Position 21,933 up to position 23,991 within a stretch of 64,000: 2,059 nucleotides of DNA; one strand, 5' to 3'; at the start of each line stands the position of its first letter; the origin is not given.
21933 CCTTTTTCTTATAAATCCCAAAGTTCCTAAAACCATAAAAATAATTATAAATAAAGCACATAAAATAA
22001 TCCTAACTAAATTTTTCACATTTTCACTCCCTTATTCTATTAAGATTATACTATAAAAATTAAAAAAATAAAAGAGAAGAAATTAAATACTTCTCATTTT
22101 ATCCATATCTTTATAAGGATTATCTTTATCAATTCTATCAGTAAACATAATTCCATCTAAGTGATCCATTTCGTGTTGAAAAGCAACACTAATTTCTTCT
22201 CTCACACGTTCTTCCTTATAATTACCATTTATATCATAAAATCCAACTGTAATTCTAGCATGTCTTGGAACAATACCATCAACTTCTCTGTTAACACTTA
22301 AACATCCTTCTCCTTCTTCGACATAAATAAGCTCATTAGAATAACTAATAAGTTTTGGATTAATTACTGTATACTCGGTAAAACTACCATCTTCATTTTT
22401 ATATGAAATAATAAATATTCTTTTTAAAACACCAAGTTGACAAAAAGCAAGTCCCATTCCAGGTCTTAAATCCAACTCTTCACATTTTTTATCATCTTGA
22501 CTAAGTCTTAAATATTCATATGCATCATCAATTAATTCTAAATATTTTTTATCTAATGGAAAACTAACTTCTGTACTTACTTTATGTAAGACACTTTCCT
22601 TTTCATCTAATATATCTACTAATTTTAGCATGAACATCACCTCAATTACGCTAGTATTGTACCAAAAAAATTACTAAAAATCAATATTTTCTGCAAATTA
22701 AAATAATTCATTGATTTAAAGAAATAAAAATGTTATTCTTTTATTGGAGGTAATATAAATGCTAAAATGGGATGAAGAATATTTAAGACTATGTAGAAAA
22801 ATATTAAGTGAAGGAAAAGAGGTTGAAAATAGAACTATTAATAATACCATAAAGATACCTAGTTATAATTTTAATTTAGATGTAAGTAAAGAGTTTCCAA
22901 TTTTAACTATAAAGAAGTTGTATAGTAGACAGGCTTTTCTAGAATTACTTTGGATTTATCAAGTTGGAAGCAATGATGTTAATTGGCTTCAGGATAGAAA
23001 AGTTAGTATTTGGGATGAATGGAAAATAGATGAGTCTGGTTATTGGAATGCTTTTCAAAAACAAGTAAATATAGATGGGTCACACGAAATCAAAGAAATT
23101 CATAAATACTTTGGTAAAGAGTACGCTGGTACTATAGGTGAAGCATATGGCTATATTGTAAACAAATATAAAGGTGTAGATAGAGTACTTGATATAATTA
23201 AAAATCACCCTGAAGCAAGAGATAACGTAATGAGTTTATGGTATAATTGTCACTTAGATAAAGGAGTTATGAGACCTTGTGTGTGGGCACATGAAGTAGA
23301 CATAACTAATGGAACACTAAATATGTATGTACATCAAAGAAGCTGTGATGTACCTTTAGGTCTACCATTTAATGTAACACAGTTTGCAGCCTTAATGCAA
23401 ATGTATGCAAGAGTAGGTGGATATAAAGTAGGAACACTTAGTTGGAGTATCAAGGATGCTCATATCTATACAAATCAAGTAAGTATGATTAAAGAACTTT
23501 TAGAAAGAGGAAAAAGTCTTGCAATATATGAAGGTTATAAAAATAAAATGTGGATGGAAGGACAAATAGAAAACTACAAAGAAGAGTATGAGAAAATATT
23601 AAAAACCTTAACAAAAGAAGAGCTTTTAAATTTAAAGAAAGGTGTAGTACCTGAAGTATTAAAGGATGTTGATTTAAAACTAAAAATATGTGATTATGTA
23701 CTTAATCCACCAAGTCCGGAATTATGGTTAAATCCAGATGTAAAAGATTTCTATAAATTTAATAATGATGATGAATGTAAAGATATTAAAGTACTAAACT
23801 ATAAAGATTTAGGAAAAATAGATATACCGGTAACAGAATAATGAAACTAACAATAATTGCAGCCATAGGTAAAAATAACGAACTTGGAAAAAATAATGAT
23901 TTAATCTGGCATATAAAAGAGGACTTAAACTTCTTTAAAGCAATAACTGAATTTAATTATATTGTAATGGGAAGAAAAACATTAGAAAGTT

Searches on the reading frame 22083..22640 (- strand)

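Call 71: search_protein_families(library=pfam, proteins=[window:22083-22640:-], max_evalue=0.00001)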
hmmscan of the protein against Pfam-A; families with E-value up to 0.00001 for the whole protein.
window:22083-22640:- (185 aa): 1 family
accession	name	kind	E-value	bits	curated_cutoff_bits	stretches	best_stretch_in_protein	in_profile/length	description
PF01327.26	Pep_deformylase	-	6.4e-34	117.3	22.8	1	10-173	4-153/156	Polypeptide deformylase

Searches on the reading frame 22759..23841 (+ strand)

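Call 71: search_protein_families(library=pfam, proteins=[window:22759-23841:+], max_evalue=0.00001)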
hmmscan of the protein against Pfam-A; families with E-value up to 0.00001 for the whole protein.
window:22759-23841:+ (360 aa): 1 family
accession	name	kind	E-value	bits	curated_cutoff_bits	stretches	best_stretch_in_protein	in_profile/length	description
PF00303.24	Thymidylat_synt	-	3.7e-63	213.6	24.3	1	7-253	2-227/266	Thymidylate synthase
